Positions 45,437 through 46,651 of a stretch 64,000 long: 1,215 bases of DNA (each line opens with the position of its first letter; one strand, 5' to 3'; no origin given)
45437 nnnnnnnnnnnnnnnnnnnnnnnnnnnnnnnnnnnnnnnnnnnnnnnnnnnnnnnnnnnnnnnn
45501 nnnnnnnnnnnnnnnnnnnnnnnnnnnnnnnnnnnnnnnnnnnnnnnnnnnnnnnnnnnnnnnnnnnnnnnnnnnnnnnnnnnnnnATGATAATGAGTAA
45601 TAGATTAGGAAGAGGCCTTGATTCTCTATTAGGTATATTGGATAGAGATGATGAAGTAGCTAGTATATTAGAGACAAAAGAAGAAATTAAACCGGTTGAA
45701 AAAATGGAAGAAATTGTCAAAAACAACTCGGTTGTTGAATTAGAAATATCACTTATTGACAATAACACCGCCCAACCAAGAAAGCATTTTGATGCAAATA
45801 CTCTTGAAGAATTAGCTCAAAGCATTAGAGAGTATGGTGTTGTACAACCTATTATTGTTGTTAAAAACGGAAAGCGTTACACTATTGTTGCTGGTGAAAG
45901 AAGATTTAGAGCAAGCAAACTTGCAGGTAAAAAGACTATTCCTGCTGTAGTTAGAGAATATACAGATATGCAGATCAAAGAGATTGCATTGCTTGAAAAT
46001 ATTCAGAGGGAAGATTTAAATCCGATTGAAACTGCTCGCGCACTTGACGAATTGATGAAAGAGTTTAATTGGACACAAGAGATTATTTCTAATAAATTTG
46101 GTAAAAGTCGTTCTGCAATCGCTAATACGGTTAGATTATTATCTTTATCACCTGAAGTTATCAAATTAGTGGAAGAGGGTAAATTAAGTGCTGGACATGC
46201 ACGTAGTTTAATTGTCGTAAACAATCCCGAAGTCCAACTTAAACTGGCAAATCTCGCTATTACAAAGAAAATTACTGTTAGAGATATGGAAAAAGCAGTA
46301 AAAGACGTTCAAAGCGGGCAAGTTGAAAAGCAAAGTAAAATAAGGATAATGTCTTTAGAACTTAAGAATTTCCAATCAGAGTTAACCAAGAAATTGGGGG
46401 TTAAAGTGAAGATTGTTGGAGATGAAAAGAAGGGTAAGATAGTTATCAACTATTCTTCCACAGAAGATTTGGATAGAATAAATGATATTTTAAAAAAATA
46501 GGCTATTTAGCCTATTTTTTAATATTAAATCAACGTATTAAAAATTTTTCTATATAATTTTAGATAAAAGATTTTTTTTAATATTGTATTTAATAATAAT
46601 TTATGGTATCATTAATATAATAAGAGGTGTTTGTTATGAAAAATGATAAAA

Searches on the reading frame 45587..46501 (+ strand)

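Call 105: search_protein_families(library=pfam, proteins=[window:45587-46501:+])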
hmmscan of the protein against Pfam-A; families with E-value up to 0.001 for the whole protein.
window:45587-46501:+ (304 aa): 3 families
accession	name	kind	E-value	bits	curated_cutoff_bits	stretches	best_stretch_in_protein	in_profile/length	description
PF17762.8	HTH_ParB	-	9.7e-35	119.2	22.6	1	142-242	1-101/102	ParB HTH domain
PF02195.25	ParB_N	-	1.6e-33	115.1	26.3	1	49-140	3-95/95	ParB N-terminal domain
PF23552.2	ParB_C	-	1e-09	38.1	23.8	1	259-300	5-47/50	ParB dimerisation domain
